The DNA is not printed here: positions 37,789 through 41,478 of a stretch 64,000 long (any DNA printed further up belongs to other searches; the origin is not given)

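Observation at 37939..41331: PolC-type replicative polymerase with no proofreading exonuclease insertion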

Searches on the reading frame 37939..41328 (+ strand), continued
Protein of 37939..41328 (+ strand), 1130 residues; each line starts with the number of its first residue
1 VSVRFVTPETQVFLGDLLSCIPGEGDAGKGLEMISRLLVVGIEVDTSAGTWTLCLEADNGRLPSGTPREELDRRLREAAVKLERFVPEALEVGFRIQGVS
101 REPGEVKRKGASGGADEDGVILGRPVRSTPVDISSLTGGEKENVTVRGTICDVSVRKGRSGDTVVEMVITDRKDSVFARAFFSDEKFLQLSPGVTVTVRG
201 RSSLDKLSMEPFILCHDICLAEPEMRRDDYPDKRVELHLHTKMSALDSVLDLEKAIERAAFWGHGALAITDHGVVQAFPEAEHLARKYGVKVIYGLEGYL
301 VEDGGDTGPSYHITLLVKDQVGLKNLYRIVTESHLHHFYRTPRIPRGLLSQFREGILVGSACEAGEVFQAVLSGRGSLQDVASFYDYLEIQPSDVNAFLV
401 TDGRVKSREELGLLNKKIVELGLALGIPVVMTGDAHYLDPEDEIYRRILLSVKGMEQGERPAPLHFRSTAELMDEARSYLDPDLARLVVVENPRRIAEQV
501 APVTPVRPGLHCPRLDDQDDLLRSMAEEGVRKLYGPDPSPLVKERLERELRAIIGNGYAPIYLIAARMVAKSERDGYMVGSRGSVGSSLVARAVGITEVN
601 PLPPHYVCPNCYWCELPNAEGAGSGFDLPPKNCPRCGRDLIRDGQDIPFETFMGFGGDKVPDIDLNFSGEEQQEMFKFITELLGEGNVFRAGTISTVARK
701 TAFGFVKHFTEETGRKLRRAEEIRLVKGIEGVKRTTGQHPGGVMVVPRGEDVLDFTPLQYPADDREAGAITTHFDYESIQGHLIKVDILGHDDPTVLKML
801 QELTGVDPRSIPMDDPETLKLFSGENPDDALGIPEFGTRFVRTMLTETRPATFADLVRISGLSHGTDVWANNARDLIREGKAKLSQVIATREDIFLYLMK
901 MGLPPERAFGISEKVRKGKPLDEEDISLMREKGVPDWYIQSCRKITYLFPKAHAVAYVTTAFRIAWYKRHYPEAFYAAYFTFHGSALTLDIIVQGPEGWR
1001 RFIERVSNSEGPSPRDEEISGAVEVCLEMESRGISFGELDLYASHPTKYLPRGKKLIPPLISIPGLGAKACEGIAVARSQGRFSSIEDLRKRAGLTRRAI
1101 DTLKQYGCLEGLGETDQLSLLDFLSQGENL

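Call 6: find_homologous_proteins(query=window:37939-41328:+, max_evalue=1e-50)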
Query window:37939-41328:+ (1130 aa): 7975 proteins with E <= 1e-50 among 8000 candidates; the best 120 are listed.
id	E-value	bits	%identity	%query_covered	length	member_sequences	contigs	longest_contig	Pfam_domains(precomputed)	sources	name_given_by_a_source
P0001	0.0e+0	2590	100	100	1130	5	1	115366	PF02811.27,PF14579.13,PF17657.7,PF07733.19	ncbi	-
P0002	0.0e+0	2346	89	100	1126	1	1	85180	PF02811.27,PF14579.13,PF17657.7,PF07733.19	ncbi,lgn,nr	ncbi:MAG: PolC-type DNA polymerase III [Firmicutes bacterium]|nr:PolC-type DNA polymerase III [Candi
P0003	0.0e+0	1521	61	96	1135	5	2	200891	PF02811.27,PF14579.13,PF01336.32,PF17657.7,PF07733.19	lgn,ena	-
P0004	0.0e+0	1486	60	96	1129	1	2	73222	PF02811.27,PF14579.13,PF17657.7,PF07733.19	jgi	-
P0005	0.0e+0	1484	60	96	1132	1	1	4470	PF12836.14,PF02811.27,PF14579.13,PF17657.7,PF07733.19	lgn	-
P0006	0.0e+0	1459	59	99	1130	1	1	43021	PF12836.14,PF02811.27,PF14579.13,PF01336.32,PF17657.7,PF07733.19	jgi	-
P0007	0.0e+0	1452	58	99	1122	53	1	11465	PF12836.14,PF02811.27,PF14579.13,PF01336.32,PF17657.7,PF07733.19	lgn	-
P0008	0.0e+0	1442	57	96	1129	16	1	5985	PF12836.14,PF02811.27,PF14579.13,PF01336.32,PF17657.7,PF07733.19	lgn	-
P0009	0.0e+0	1440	58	97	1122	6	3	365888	PF12836.14,PF02811.27,PF14579.13,PF01336.32,PF17657.7,PF07733.19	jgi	jgi:DNA polymerase-3 subunit alpha (Gram-positive type)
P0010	0.0e+0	1436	58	96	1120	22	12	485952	PF12836.14,PF02811.27,PF14579.13,PF17657.7,PF07733.19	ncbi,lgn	ncbi:MAG: PolC-type DNA polymerase III [Bacillota bacterium]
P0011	0.0e+0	1431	56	99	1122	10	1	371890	PF12836.14,PF02811.27,PF14579.13,PF01336.32,PF17657.7,PF07733.19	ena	-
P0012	0.0e+0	1430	61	89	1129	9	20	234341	PF02811.27,PF14579.13,PF01336.32,PF17657.7,PF07733.19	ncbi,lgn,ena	-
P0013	0.0e+0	1424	58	96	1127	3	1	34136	PF12836.14,PF02811.27,PF14579.13,PF17657.7,PF07733.19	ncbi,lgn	-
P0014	0.0e+0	1424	58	97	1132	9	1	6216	PF12836.14,PF02811.27,PF14579.13,PF17657.7,PF07733.19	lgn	-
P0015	0.0e+0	1421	56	96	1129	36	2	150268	PF12836.14,PF02811.27,PF14579.13,PF17657.7,PF07733.19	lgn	-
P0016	0.0e+0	1420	57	96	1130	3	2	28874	PF02811.27,PF14579.13,PF01336.32,PF17657.7,PF07733.19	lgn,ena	-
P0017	0.0e+0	1415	58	97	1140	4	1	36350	PF12836.14,PF02811.27,PF14579.13,PF17657.7,PF07733.19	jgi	-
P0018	0.0e+0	1410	58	99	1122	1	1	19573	PF12836.14,PF02811.27,PF14579.13,PF17657.7,PF07733.19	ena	-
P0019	0.0e+0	1408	57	99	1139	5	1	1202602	PF02811.27,PF14579.13,PF17657.7,PF07733.19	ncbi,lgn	ncbi:MAG: PolC-type DNA polymerase III [Bacillota bacterium]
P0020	0.0e+0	1397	56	96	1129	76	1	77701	PF12836.14,PF02811.27,PF14579.13,PF01336.32,PF17657.7,PF07733.19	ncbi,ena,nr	ncbi:MAG TPA: PolC-type DNA polymerase III [Bacillota bacterium]|nr:PolC-type DNA polymerase III [Ba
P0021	0.0e+0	1395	56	98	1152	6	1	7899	PF12836.14,PF02811.27,PF14579.13,PF17657.7,PF07733.19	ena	-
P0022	0.0e+0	1393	56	96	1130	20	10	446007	PF12836.14,PF02811.27,PF14579.13,PF17657.7,PF07733.19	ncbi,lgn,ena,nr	ncbi:MAG: PolC-type DNA polymerase III [Firmicutes bacterium]|nr:PolC-type DNA polymerase III [Candi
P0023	0.0e+0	1391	57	97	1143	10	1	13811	PF02811.27,PF14579.13,PF17657.7,PF07733.19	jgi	jgi:DNA polymerase-3 subunit alpha (Gram-positive type)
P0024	0.0e+0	1390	58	97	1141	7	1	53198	PF02811.27,PF14579.13,PF17657.7,PF07733.19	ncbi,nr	ncbi:MAG TPA: PolC-type DNA polymerase III [Firmicutes bacterium]|nr:PolC-type DNA polymerase III [C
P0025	0.0e+0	1389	57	99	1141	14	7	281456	PF12836.14,PF02811.27,PF14579.13,PF17657.7,PF07733.19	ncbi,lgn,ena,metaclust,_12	ncbi:MAG: PolC-type DNA polymerase III [Bacillota bacterium]|metaclust:\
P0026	0.0e+0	1385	57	97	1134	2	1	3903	PF12836.14,PF02811.27,PF14579.13,PF17657.7,PF07733.19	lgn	-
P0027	0.0e+0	1385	56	99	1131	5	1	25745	PF02811.27,PF14579.13,PF17657.7,PF07733.19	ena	-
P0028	0.0e+0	1384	57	97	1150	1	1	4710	PF02811.27,PF14579.13,PF17657.7,PF07733.19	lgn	-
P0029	0.0e+0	1384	57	96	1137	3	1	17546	PF12836.14,PF02811.27,PF14579.13,PF17657.7,PF07733.19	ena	-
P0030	0.0e+0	1378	57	98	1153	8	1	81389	PF12836.14,PF02811.27,PF14579.13,PF17657.7,PF07733.19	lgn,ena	-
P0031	0.0e+0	1376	57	98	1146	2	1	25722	PF02811.27,PF14579.13,PF17657.7,PF07733.19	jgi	jgi:DNA polymerase-3 subunit alpha (Gram-positive type)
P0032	0.0e+0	1375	56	97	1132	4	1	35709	PF02811.27,PF14579.13,PF17657.7,PF07733.19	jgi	jgi:DNA polymerase-3 subunit alpha (Gram-positive type)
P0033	0.0e+0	1371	56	97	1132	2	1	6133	PF02811.27,PF14579.13,PF17657.7,PF07733.19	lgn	-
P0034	0.0e+0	1368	56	99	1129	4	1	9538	PF12836.14,PF02811.27,PF14579.13,PF17657.7,PF07733.19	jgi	-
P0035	0.0e+0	1364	55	97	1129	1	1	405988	PF02811.27,PF14579.13,PF17657.7,PF07733.19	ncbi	-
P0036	0.0e+0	1349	57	96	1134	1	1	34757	PF02811.27,PF14579.13,PF17657.7,PF07733.19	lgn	-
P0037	0.0e+0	1347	56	97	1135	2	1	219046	PF02811.27,PF14579.13,PF17657.7,PF07733.19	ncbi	-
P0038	0.0e+0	1344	55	99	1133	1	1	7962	PF02811.27,PF14579.13,PF17657.7,PF07733.19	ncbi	-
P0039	0.0e+0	1318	53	99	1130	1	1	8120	PF02811.27,PF14579.13,PF17657.7,PF07733.19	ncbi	-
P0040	0.0e+0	1313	54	97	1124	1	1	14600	PF02811.27,PF14579.13,PF17657.7,PF07733.19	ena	-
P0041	0.0e+0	1309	58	88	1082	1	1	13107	PF02811.27,PF14579.13,PF17657.7,PF07733.19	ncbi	-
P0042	0.0e+0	1303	58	88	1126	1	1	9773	PF02811.27,PF14579.13,PF17657.7,PF07733.19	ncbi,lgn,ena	-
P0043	0.0e+0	1206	54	91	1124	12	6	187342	PF12836.14,PF02811.27,PF14579.13,PF01336.32,PF17657.7,PF07733.19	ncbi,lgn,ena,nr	ncbi:MAG: PolC-type DNA polymerase III [Firmicutes bacterium]|nr:PolC-type DNA polymerase III [Bacil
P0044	0.0e+0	1175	51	97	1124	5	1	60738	PF02811.27,PF14579.13,PF01336.32,PF17657.7,PF07733.19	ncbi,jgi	ncbi:MAG: PolC-type DNA polymerase III [Limnochordia bacterium]|jgi:DNA polymerase-3 subunit alpha (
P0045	0.0e+0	1160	52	90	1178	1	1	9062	PF12836.14,PF02811.27,PF14579.13,PF01336.32,PF17657.7,PF07733.19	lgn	-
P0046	0.0e+0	1157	55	72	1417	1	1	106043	PF00929.32,PF02811.27,PF14579.13,PF01336.32,PF17657.7,PF07733.19,PF21762.4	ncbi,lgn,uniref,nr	ncbi:DNA polymerase-3 subunit alpha (Gram-positive type) [Desulfohalotomaculum tongense]|uniref:PolC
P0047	0.0e+0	1152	54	74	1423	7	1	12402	PF00929.32,PF02811.27,PF16473.12,PF14579.13,PF01336.32,PF17657.7,PF07733.19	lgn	-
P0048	0.0e+0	1150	51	91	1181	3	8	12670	PF12836.14,PF02811.27,PF14579.13,PF01336.32,PF17657.7,PF07733.19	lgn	-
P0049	0.0e+0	1149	54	72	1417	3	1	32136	PF00929.32,PF02811.27,PF16473.12,PF14579.13,PF01336.32,PF11490.14,PF17657.7,PF07733.19,PF21762.4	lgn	-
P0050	0.0e+0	1147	56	72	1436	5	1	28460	PF00929.32,PF12836.14,PF13482.13,PF02811.27,PF14579.13,PF01336.32,PF17657.7,PF07733.19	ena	-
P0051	0.0e+0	1141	54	73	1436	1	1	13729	PF00929.32,PF12836.14,PF13482.13,PF02811.27,PF14579.13,PF01336.32,PF11490.14,PF17657.7,PF07733.19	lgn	-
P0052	0.0e+0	1141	52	89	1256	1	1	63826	PF02811.27,PF14579.13,PF01336.32,PF17657.7,PF07733.19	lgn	-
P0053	0.0e+0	1141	51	93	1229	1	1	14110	PF12836.14,PF02811.27,PF14579.13,PF17657.7,PF07733.19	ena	-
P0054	0.0e+0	1140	55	72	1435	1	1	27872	PF00929.32,PF12836.14,PF13482.13,PF02811.27,PF14579.13,PF01336.32,PF17657.7,PF07733.19,PF21762.4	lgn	-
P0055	0.0e+0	1139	52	90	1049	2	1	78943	PF02811.27,PF14579.13,PF01336.32,PF17657.7,PF07733.19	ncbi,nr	ncbi:MAG: PolC-type DNA polymerase III [Firmicutes bacterium]|nr:PolC-type DNA polymerase III [Bacil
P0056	0.0e+0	1139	51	92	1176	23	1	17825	PF12836.14,PF02811.27,PF14579.13,PF01336.32,PF17657.7,PF07733.19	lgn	-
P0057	0.0e+0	1139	53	91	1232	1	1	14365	PF12836.14,PF02811.27,PF14579.13,PF01336.32,PF11490.14,PF17657.7,PF07733.19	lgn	-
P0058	0.0e+0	1137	53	89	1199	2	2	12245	PF12836.14,PF02811.27,PF14579.13,PF01336.32,PF17657.7,PF07733.19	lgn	-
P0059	0.0e+0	1136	54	72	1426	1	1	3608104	PF00929.32,PF02811.27,PF16473.12,PF14579.13,PF01336.32,PF11490.14,PF17657.7,PF07733.19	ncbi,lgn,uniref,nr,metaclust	ncbi:DNA polymerase III catalytic subunit, PolC type [Desulforamulus reducens MI-1]|uniref:DNA polym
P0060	0.0e+0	1136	50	96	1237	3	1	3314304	PF02811.27,PF14579.13,PF14480.12,PF01336.32,PF11490.14,PF17657.7,PF07733.19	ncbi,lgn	-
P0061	0.0e+0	1136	54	72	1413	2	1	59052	PF00929.32,PF02811.27,PF16473.12,PF14579.13,PF01336.32,PF11490.14,PF17657.7,PF07733.19,PF21762.4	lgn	-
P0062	0.0e+0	1133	53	75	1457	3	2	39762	PF00929.32,PF02811.27,PF16473.12,PF14579.13,PF14480.12,PF01336.32,PF11490.14,PF17657.7,PF07733.19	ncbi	-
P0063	0.0e+0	1133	52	90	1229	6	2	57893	PF12836.14,PF02811.27,PF14579.13,PF01336.32,PF17657.7,PF07733.19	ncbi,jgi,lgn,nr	ncbi:MAG: polymerase subunit alpha, Gram-positive type [Bacillota bacterium]|jgi:DNA polymerase-3 su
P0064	0.0e+0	1132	51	95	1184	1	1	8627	PF02811.27,PF14579.13,PF01336.32,PF17657.7,PF07733.19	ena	-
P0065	0.0e+0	1131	54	72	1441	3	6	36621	PF00929.32,PF13482.13,PF02811.27,PF14579.13,PF01336.32,PF11490.14,PF17657.7,PF07733.19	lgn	-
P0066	0.0e+0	1131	51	89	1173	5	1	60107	PF02811.27,PF14579.13,PF01336.32,PF17657.7,PF07733.19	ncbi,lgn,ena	-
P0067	0.0e+0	1131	50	90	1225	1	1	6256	PF02811.27,PF14579.13,PF01336.32,PF11490.14,PF17657.7,PF07733.19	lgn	-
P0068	0.0e+0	1130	52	93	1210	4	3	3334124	PF12836.14,PF02811.27,PF14579.13,PF01336.32,PF17657.7,PF07733.19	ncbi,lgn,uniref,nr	ncbi:DNA polymerase-3 subunit alpha [Thermanaeromonas toyohensis ToBE]|uniref:DNA polymerase III Pol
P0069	0.0e+0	1130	55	72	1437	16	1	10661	PF00929.32,PF12836.14,PF02811.27,PF14579.13,PF14480.12,PF01336.32,PF11490.14,PF17657.7,PF07733.19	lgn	-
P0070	0.0e+0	1129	48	99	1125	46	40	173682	PF02811.27,PF14579.13,PF01336.32,PF17657.7,PF07733.19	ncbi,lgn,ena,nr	ncbi:MAG: PolC-type DNA polymerase III [Limnochordia bacterium]|nr:PolC-type DNA polymerase III [Lim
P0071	0.0e+0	1127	54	72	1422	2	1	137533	PF00929.32,PF02811.27,PF16473.12,PF14579.13,PF14480.12,PF01336.32,PF11490.14,PF17657.7,PF07733.19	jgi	-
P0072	0.0e+0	1127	52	89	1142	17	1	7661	PF12836.14,PF02811.27,PF14579.13,PF01336.32,PF17657.7,PF07733.19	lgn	-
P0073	0.0e+0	1126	52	90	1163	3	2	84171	PF02811.27,PF14579.13,PF01336.32,PF17657.7,PF07733.19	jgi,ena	-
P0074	0.0e+0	1125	50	93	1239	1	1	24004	PF02811.27,PF14579.13,PF01336.32,PF11490.14,PF17657.7,PF07733.19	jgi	-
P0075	0.0e+0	1125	52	90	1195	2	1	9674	PF12836.14,PF02811.27,PF14579.13,PF01336.32,PF17657.7,PF07733.19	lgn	-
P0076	0.0e+0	1125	54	72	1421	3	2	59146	PF00929.32,PF12836.14,PF02811.27,PF16473.12,PF14579.13,PF01336.32,PF11490.14,PF17657.7,PF07733.19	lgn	-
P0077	0.0e+0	1125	52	90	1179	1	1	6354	PF02811.27,PF14579.13,PF01336.32,PF17657.7,PF07733.19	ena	-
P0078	0.0e+0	1124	51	89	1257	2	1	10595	PF12836.14,PF02811.27,PF14579.13,PF01336.32,PF17657.7,PF07733.19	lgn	-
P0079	0.0e+0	1124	52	89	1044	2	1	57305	PF02811.27,PF14579.13,PF01336.32,PF17657.7,PF07733.19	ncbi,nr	ncbi:MAG TPA: PolC-type DNA polymerase III [Firmicutes bacterium]|nr:PolC-type DNA polymerase III [B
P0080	0.0e+0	1123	54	72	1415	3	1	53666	PF00929.32,PF12836.14,PF02811.27,PF16473.12,PF14579.13,PF01336.32,PF17657.7,PF07733.19,PF21762.4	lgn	-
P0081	0.0e+0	1123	54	73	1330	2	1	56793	PF02811.27,PF14579.13,PF01336.32,PF17657.7,PF07733.19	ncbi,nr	ncbi:MAG: PolC-type DNA polymerase III [Firmicutes bacterium]|nr:PolC-type DNA polymerase III [Bacil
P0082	0.0e+0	1123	54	72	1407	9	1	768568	PF00929.32,PF02811.27,PF16473.12,PF14579.13,PF01336.32,PF11490.14,PF17657.7,PF07733.19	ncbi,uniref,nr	ncbi:PolC-type DNA polymerase III [Carboxydothermus ferrireducens]|uniref:DNA polymerase III PolC-ty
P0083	0.0e+0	1123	53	74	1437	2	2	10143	PF00929.32,PF13482.13,PF02811.27,PF14579.13,PF01336.32,PF17657.7,PF07733.19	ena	-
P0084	0.0e+0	1123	47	99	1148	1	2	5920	PF02811.27,PF14579.13,PF01336.32,PF17657.7,PF07733.19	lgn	-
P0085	0.0e+0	1122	52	89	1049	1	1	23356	PF02811.27,PF14579.13,PF01336.32,PF17657.7,PF07733.19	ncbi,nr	ncbi:MAG: PolC-type DNA polymerase III [Firmicutes bacterium]|nr:PolC-type DNA polymerase III [Bacil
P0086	0.0e+0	1122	53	72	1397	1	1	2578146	PF00929.32,PF02811.27,PF14579.13,PF01336.32,PF17657.7,PF07733.19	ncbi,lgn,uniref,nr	ncbi:PolC-type DNA polymerase III [Halothermothrix orenii]|uniref:DNA polymerase III PolC-type n=1 T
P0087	0.0e+0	1122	54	72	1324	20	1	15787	PF00929.32,PF02811.27,PF16473.12,PF14579.13,PF01336.32,PF17657.7,PF07733.19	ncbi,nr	ncbi:PolC-type DNA polymerase III [Peptococcaceae bacterium]|nr:PolC-type DNA polymerase III [Peptoc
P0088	0.0e+0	1121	53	74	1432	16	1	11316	PF00929.32,PF12836.14,PF02811.27,PF14579.13,PF01336.32,PF17657.7,PF07733.19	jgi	-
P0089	0.0e+0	1121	50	96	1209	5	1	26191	PF12836.14,PF02811.27,PF14579.13,PF01336.32,PF17657.7,PF07733.19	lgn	-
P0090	0.0e+0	1121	53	74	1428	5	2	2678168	PF00929.32,PF13482.13,PF02811.27,PF14579.13,PF14480.12,PF01336.32,PF17657.7,PF07733.19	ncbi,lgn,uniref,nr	ncbi:DNA polymerase-3 subunit alpha [Carboxydocella sporoproducens DSM 16521]|uniref:DNA polymerase 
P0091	0.0e+0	1121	50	89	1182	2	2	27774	PF02811.27,PF14579.13,PF01336.32,PF17657.7,PF07733.19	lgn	-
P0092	0.0e+0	1121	52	75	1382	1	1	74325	PF00929.32,PF12836.14,PF13482.13,PF02811.27,PF14579.13,PF01336.32,PF17657.7,PF07733.19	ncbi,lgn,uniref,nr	ncbi:DNA polymerase-3 subunit alpha [Caldanaerobius fijiensis DSM 17918]|uniref:DNA polymerase III P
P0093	0.0e+0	1120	51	89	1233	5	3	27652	PF02811.27,PF14579.13,PF17657.7,PF07733.19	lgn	-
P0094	0.0e+0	1120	52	89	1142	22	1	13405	PF12836.14,PF02811.27,PF14579.13,PF01336.32,PF17657.7,PF07733.19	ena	-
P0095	0.0e+0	1120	54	72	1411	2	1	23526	PF00929.32,PF02811.27,PF16473.12,PF14579.13,PF01336.32,PF11490.14,PF17657.7,PF07733.19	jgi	-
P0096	0.0e+0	1118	52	89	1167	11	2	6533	PF02811.27,PF14579.13,PF01336.32,PF17657.7,PF07733.19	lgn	-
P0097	0.0e+0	1118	54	72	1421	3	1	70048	PF00929.32,PF02811.27,PF14579.13,PF01336.32,PF17657.7,PF07733.19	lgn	-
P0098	0.0e+0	1117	53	74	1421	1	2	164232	PF00929.32,PF12836.14,PF02811.27,PF14579.13,PF01336.32,PF17657.7,PF07733.19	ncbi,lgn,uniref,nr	ncbi:PolC-type DNA polymerase III [Desulfofalx alkaliphila]|uniref:PolC-type DNA polymerase III n=1 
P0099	0.0e+0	1116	48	89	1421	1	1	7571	PF00929.32,PF02811.27,PF14579.13,PF01336.32,PF17657.7,PF07733.19,PF21762.4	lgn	-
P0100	0.0e+0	1115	53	73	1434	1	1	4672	PF00929.32,PF13482.13,PF02811.27,PF14579.13,PF01336.32,PF17657.7,PF07733.19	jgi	jgi:DNA polymerase III, alpha chain, Gram-positive type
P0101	0.0e+0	1115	51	90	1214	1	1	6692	PF02811.27,PF14579.13,PF17657.7,PF07733.19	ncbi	-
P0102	0.0e+0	1114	47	99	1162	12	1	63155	PF02811.27,PF14579.13,PF01336.32,PF17657.7,PF07733.19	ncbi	-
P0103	0.0e+0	1114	48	99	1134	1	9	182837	PF02811.27,PF14579.13,PF01336.32,PF17657.7,PF07733.19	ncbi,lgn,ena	-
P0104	0.0e+0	1114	53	75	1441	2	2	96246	PF00929.32,PF13482.13,PF02811.27,PF14579.13,PF01336.32,PF17657.7,PF07733.19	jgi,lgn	jgi:DNA polymerase-3 subunit alpha (Gram-positive type)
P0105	0.0e+0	1114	49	96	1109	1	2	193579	PF02811.27,PF14579.13,PF01336.32,PF17657.7,PF07733.19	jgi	jgi:DNA polymerase-3 subunit alpha (Gram-positive type)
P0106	0.0e+0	1114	53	73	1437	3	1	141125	PF00929.32,PF02811.27,PF14579.13,PF01336.32,PF17657.7,PF07733.19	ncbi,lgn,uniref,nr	ncbi:DNA polymerase-3 subunit alpha (Gram-positive type) [Hydrogenispora ethanolica]|uniref:DNA poly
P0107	0.0e+0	1114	48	98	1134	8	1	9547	PF02811.27,PF14579.13,PF01336.32,PF17657.7,PF07733.19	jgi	jgi:DNA polymerase-3 subunit alpha (Gram-positive type)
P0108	0.0e+0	1113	53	72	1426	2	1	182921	PF00929.32,PF02811.27,PF14579.13,PF01336.32,PF11490.14,PF17657.7,PF07733.19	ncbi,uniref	ncbi:PolC-type DNA polymerase III [Desulfotomaculum sp. 1211_IL3151]|uniref:PolC-type DNA polymerase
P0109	0.0e+0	1113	51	89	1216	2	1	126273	PF02811.27,PF14579.13,PF01336.32,PF17657.7,PF07733.19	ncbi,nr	ncbi:MAG TPA: PolC-type DNA polymerase III [Clostridia bacterium]|nr:PolC-type DNA polymerase III [C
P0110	0.0e+0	1113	54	72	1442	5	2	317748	PF00929.32,PF02811.27,PF14579.13,PF14480.12,PF01336.32,PF11490.14,PF17657.7,PF07733.19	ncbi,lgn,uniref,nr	ncbi:DNA polymerase III subunit alpha [Thermincola ferriacetica]|uniref:DNA polymerase III PolC-type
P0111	0.0e+0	1113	52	74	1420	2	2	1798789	PF00929.32,PF02811.27,PF14579.13,PF01336.32,PF11490.14,PF17657.7,PF07733.19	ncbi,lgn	ncbi:PolC-type DNA polymerase III [Desulfotomaculum varum]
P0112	0.0e+0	1112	54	73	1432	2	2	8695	PF00929.32,PF13482.13,PF02811.27,PF14579.13,PF01336.32,PF11490.14,PF17657.7,PF07733.19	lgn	-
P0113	0.0e+0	1112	53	72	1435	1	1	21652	PF00929.32,PF02811.27,PF14579.13,PF11490.14,PF17657.7,PF07733.19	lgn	-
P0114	0.0e+0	1111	53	73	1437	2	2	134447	PF00929.32,PF12836.14,PF13482.13,PF02811.27,PF14579.13,PF01336.32,PF11490.14,PF17657.7,PF07733.19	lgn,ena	-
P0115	0.0e+0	1111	48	99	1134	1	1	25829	PF02811.27,PF14579.13,PF01336.32,PF17657.7,PF07733.19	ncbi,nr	ncbi:MAG TPA: PolC-type DNA polymerase III [Firmicutes bacterium]|nr:PolC-type DNA polymerase III [B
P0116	0.0e+0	1111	52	91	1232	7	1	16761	PF02811.27,PF14579.13,PF01336.32,PF11490.14,PF17657.7,PF07733.19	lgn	-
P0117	0.0e+0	1111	47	99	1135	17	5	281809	PF02811.27,PF14579.13,PF01336.32,PF17657.7,PF07733.19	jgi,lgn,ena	jgi:DNA polymerase-3 subunit alpha (Gram-positive type)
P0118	0.0e+0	1111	52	89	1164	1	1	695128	PF02811.27,PF14579.13,PF01336.32,PF17657.7,PF07733.19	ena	-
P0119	0.0e+0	1111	51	89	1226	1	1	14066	PF02811.27,PF14579.13,PF01336.32,PF17657.7,PF07733.19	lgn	-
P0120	0.0e+0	1111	53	75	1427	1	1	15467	PF00929.32,PF12836.14,PF13482.13,PF02811.27,PF14579.13,PF14480.12,PF01336.32,PF17657.7,PF07733.19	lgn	-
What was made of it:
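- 37939..41331 (+): polC ORF, 1130 aa. GTG start overlaps the ispG stop (GTGA). This is an exo-less PolC-type DNA polymerase III alpha subunit. 100% identical to P0001, call 6.
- Checked: The product is 1130 aa and is 100% identical to a deposited NCBI protein of 1130 aa (P0001, call 6).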
